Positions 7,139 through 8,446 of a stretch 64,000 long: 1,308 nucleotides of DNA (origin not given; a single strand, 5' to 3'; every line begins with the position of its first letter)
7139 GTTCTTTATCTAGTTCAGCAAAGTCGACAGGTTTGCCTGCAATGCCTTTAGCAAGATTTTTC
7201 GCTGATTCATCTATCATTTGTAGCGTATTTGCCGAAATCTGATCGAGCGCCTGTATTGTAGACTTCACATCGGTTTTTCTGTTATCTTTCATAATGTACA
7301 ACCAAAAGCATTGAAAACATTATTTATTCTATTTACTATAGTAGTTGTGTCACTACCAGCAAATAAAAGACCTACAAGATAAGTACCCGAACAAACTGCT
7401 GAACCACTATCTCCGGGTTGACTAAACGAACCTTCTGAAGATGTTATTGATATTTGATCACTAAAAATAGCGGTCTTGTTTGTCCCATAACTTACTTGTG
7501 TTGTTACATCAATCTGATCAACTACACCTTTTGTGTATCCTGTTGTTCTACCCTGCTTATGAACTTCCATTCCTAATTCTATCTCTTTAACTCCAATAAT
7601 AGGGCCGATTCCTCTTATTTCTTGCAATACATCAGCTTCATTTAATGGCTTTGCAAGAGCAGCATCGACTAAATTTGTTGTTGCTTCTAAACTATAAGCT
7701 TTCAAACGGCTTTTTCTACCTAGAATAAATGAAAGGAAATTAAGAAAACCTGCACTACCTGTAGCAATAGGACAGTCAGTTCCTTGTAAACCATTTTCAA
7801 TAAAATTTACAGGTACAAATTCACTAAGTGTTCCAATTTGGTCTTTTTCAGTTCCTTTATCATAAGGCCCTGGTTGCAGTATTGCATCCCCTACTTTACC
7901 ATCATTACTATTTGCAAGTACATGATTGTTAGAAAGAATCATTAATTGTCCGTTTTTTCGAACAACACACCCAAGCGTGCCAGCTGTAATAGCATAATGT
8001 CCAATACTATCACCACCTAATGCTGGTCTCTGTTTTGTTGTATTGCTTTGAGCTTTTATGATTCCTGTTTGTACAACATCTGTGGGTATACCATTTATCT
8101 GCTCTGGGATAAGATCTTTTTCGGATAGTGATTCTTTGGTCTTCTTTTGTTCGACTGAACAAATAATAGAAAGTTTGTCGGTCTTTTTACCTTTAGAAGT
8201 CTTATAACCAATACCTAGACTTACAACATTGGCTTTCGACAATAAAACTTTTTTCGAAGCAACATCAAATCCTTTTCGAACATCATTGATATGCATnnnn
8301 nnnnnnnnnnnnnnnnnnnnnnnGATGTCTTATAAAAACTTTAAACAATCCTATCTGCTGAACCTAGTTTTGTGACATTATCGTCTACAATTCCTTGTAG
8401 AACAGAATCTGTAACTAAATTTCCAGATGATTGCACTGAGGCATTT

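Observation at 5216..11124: Accessory membrane cluster: trypsin-like protease, coupled mini-ORF, polytopic membrane proteins and an orphan histidine-kinase-like sensor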

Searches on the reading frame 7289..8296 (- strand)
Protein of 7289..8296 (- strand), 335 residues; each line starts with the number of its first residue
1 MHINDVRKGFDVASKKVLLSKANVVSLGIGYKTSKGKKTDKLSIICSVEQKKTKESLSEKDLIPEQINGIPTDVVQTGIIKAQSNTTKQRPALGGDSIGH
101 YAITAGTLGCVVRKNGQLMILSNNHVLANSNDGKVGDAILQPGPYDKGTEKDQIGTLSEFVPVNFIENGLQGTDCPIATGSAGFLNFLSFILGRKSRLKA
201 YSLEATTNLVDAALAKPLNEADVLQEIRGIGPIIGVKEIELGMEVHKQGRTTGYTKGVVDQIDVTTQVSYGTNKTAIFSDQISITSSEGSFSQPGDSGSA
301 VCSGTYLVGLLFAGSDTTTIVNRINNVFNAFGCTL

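Call 3: search_protein_families(library=pfam, proteins=[window:7289-8296:-], max_evalue=1)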
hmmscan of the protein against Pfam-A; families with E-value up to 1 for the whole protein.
window:7289-8296:- (335 aa): 6 families
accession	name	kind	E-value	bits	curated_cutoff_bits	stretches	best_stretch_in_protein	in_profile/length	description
PF25819.1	Nal1_C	-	9.3e-06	25.4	26.1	1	217-301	120-209/268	Nal1 C-terminal domain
PF08192.17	Peptidase_S64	-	0.0001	21.4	23.6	1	236-301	583-643/692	Peptidase family S64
PF25608.1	NAL1_N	-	0.00021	21.4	27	1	25-69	25-69/80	NARROW LEAF 1 N-terminal domain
PF00089.32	Trypsin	-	0.0018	18.6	20.6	1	246-320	123-203/220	Trypsin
PF18469.7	PH_18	-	0.0094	16.4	26.6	1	19-69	68-118/140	Pleckstrin homology domain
PF13365.12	Trypsin_2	-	0.014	16.5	27.6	1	109-303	3-136/144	Trypsin-like peptidase domain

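Call 4: search_protein_families(library=phrogs, proteins=[window:7289-8296:-], max_evalue=0.1)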
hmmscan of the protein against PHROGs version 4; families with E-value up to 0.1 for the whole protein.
window:7289-8296:- (335 aa): 2 families
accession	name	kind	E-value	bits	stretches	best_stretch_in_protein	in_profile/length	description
phrog_20754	-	other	3.3e-67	227.6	2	13-182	14-199/324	protease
phrog_25502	-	unknown function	6.9e-14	52.7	2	89-164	134-213/372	-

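Call 6: search_dna_similar(query=window:7289-8296:-, collection=phages, mode=protein, max_rows=30)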
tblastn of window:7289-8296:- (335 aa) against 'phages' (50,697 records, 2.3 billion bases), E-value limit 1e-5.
Records with a match: 3; places in all: 3; records where one place covers at least 80% of the query: 3.
Best place of each record, by identity: <60% 3.
By first word of the organism name: Alphaspiravirus 2; uncultured 1.
By host as written in the record: Aeropyrum pernix 2; - 1.
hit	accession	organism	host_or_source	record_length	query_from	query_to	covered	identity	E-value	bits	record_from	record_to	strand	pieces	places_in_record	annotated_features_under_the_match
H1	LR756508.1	uncultured phage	metagenomic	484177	15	329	94%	35.5%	1e-45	172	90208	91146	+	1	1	record has no annotation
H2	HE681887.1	Alphaspiravirus yamagawaense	Aeropyrum pernix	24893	18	301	85%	31.7%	2e-27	119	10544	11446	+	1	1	25-326: putative serine protease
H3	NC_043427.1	Alphaspiravirus yamagawaense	Aeropyrum pernix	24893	18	301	85%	31.7%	2e-27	119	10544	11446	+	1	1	25-326: putative serine protease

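Call 10: search_protein_families(library=ncbifam, proteins=[window:7289-8296:-], max_evalue=1)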
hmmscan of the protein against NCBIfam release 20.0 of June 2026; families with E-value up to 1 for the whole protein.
window:7289-8296:- (335 aa): 0 families

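Call 12: find_related_loci(query=window:7289-8296:-, collection=viral_contigs, flank=10000)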
Query window:7289-8296:- (335 aa) in viral_contigs; peptide patterns used: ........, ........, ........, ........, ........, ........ (x = any residue, [..] = any of these).
26 stretches matched a pattern; 1 encode a relative of the query (tblastn E <= 1e-3); 1 distinct loci.
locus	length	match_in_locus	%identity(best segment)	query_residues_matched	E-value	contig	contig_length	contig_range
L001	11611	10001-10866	37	23-331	5e-44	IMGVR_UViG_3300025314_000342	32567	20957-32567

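Call 13: find_encoding_contigs(protein=window:7289-8296:-, flank=10000, max_places=6)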
Protein window:7289-8296:- (335 aa): 3 contigs read that carry it; 2 places shown.
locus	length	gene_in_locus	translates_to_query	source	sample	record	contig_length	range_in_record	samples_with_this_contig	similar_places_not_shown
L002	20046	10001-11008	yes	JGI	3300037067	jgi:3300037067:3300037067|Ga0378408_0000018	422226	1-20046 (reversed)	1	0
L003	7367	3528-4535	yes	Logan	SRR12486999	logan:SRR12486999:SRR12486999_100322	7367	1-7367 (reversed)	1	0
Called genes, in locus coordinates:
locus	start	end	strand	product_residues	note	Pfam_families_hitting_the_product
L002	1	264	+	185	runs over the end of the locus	-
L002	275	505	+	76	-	-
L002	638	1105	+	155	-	-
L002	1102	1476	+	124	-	-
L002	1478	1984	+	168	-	-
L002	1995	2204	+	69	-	-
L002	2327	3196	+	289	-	-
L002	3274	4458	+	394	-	-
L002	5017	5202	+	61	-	-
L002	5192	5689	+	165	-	-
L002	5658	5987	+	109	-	-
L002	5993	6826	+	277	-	-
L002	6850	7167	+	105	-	-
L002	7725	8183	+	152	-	-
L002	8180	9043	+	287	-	-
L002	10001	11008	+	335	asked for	PF25819:Nal1_C (faint)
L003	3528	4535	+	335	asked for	PF25819:Nal1_C (faint)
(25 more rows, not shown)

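Call 14: find_homologous_proteins(query=window:7289-8296:-)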
Query window:7289-8296:- (335 aa): 7988 proteins with E <= 0.001 among 8000 candidates; the best 120 are listed.
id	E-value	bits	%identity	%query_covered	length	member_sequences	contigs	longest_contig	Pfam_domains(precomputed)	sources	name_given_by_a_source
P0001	2.9e-214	728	100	100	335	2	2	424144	PF25819.2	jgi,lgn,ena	jgi:hypothetical protein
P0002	7.1e-186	635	86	100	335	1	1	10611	PF25819.2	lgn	-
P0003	1.3e-179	614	84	100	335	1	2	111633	PF25819.2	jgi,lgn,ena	jgi:hypothetical protein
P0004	4.6e-156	537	76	100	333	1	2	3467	PF25819.2,PF08192.18,PF00089.33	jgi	-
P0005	1.1e-153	529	74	100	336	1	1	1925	-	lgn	-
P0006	4.2e-151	521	71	100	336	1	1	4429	PF25819.2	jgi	-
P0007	5.1e-151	520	72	100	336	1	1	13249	-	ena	-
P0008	2.5e-150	518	71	100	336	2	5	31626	PF25819.2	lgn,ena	-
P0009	2.7e-149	515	72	100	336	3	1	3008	-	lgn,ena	-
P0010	8.6e-148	510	71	100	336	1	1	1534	-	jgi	jgi:hypothetical protein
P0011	9.3e-148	510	71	100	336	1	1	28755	-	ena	-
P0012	1.1e-147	509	71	100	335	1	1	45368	-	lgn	-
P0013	1.2e-143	496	69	99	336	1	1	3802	PF25819.2,PF00089.33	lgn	-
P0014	1.2e-142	493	68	100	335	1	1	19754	PF25819.2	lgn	-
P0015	1.1e-140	486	66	100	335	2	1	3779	PF25819.2,PF00089.33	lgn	-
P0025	1.2e-106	375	57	99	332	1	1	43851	PF13365.13,PF00089.33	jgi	-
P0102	1.4e-99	351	54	99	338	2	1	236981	PF13365.13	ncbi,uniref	ncbi:hypothetical protein ACG2F4_04420 [Halalkalibaculum sp. DA3122]|uniref:hypothetical protein n=1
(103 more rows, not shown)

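Call 15: find_encoding_contigs(protein=P0003, flank=10000, max_places=2)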
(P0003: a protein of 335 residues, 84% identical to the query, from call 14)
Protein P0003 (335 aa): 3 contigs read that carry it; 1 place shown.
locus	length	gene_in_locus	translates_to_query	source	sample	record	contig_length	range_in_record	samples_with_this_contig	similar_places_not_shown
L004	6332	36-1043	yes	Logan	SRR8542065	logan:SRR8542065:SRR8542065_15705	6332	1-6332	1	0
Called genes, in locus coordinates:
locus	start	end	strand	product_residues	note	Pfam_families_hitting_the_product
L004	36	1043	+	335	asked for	PF25819:Nal1_C (faint)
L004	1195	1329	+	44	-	-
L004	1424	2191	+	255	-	PF02899:Phage_int_SAM_1 (weak), PF13495:Phage_int_SAM_4, PF00589:Phage_integrase, PF22823:MrpR_C_cat (weak)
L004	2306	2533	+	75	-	-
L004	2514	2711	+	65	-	-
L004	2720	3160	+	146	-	-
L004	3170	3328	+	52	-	-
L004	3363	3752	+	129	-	-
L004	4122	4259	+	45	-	-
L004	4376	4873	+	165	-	-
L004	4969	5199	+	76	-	-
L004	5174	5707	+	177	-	-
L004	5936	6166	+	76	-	-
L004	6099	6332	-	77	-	?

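Call 16: find_encoding_contigs(protein=P0012, flank=10000, max_places=2)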
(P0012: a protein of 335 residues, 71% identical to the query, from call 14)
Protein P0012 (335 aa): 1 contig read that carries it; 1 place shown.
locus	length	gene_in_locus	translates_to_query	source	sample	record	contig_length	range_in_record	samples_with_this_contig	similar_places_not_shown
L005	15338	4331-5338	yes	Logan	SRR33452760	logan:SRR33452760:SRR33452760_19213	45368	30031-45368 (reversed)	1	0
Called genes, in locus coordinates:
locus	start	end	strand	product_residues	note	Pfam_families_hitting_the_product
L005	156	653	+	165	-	-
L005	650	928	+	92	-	-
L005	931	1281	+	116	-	-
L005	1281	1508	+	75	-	PF00684:DnaJ_CXXCXGXG (weak)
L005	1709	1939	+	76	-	-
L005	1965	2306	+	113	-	-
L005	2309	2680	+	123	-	-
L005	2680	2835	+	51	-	-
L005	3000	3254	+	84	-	-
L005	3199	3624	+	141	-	-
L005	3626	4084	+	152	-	-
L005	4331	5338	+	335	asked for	-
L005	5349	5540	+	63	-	-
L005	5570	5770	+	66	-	-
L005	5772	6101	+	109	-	-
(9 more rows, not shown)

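Call 17: find_encoding_contigs(protein=P0025, flank=10000, max_places=2)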
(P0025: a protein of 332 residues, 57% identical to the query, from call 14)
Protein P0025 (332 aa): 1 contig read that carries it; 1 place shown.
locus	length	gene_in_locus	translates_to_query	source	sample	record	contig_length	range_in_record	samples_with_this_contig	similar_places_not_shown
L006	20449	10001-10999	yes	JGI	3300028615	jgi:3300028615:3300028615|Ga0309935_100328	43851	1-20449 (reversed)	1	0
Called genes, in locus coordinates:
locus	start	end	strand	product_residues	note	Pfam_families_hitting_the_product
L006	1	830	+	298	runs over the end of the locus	PF01734:Patatin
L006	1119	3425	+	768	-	PF00933:Glyco_hydro_3, PF01915:Glyco_hydro_3_C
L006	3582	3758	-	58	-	-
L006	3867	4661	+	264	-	PF00583:Acetyltransf_1 (faint), PF13508:Acetyltransf_7 (faint)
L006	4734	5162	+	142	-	-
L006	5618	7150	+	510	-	PF13185:GAF_2, PF01590:GAF, PF00158:Sigma54_activat, PF14532:Sigma54_activ_2, PF07724:AAA_2 (weak), PF07728:AAA_5 (weak), PF25601:AAA_lid_14, PF02954:HTH_8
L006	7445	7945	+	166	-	PF07452:CHRD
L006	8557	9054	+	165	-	PF11351:GTA_holin_3TM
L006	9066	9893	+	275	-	PF01510:Amidase_2, PF08239:SH3_3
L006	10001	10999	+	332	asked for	PF00089:Trypsin (faint), PF13365:Trypsin_2 (weak)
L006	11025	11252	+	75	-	-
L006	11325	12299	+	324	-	-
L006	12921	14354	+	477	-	PF01408:GFO_IDH_MocA, PF22725:GFO_IDH_MocA_C3, PF02894:GFO_IDH_MocA_C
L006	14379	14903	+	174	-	PF07681:DoxX (weak)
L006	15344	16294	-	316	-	PF03372:Exo_endo_phos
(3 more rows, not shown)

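Call 18: find_encoding_contigs(protein=P0102, flank=8000, max_places=2)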
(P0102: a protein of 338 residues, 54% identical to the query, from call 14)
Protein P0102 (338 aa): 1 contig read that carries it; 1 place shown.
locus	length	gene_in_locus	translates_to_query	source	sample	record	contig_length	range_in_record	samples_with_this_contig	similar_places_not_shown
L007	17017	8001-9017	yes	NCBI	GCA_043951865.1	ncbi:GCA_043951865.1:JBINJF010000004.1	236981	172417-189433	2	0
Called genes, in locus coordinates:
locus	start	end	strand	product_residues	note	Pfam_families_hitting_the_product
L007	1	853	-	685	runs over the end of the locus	PF06480:FtsH_ext, PF00004:AAA, PF17862:AAA_lid_3, PF01434:Peptidase_M41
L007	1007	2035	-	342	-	PF00586:AIRS, PF02769:AIRS_C (weak)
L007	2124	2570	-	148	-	PF02472:ExbD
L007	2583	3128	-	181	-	PF02472:ExbD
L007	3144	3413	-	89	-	-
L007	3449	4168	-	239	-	PF01618:MotA_ExbB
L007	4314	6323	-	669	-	PF11412:DsbD_N, PF02683:DsbD_TM, PF13899:Thioredoxin_7, PF13098:Thioredoxin_2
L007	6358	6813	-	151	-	PF01281:Ribosomal_L9_N, PF03948:Ribosomal_L9_C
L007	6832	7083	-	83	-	PF01084:Ribosomal_S18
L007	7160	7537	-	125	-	PF01250:Ribosomal_S6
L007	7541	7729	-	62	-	-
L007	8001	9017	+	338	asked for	PF13365:Trypsin_2 (faint)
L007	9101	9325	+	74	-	-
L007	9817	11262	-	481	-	PF00361:Proton_antipo_M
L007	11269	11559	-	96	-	PF01329:Pterin_4a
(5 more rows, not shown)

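Call 100: search_protein_families(library=padloc, proteins=[window:7289-8296:-], max_evalue=0.01)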
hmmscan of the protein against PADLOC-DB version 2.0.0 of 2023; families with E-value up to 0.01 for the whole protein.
window:7289-8296:- (335 aa): 0 families

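Call 102: search_solved_structures(query=A4, max_evalue=0.01)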
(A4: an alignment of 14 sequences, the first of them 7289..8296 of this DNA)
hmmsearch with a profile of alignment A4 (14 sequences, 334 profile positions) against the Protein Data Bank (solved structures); distinct sequences matched with E-value up to 0.01: 24.
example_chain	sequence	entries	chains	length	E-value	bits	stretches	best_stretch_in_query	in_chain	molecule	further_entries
7y77_A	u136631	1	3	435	6.4e-08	35.5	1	228-301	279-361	Protein NARROW LEAF 1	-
8hau_A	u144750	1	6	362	1.6e-07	34.2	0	226-301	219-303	Protein NARROW LEAF 1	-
8pme_A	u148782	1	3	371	1.8e-07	34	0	226-301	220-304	Narrow leaf 1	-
8hat_F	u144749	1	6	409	2.4e-07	33.6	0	227-301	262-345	Protein NARROW LEAF 1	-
8pml_A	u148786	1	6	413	2.5e-07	33.5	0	227-301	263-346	Protein NARROW LEAF 1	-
8pmm_A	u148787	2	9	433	3e-07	33.3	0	227-301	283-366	Protein NARROW LEAF 1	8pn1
8pmg_A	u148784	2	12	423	3e-07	33.3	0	227-301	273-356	Protein NARROW LEAF 1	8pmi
8has_A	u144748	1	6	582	8.4e-07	31.8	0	227-301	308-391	Protein NARROW LEAF 1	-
8pn2_A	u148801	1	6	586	9.9e-07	31.6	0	227-301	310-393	Protein NARROW LEAF 1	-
1hpg_A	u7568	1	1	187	1.4e-05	27.8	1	234-301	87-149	Glutamic acid specific protease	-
1sgd_E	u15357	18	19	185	0.0002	24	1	234-316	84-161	Streptogrisin B | Streptogrisin B, Protease B | Streptogrisin B, Proteinase B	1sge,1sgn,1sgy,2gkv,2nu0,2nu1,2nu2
1cso_E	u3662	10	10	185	0.00024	23.7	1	234-316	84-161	PROTEINASE B | PROTEINASE B (SGPB) | STREPTOMYCES GRISEUS PROTEINASE B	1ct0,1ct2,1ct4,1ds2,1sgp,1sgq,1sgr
2w7s_A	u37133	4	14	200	0.00028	23.5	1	286-315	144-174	SERINE PROTEASE SPLA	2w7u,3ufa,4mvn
2sfa_A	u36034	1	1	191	0.0014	21.2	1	234-316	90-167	SERINE PROTEINASE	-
5mrr_A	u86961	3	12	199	0.0028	20.2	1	234-280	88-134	Lytic endopeptidase preproenzyme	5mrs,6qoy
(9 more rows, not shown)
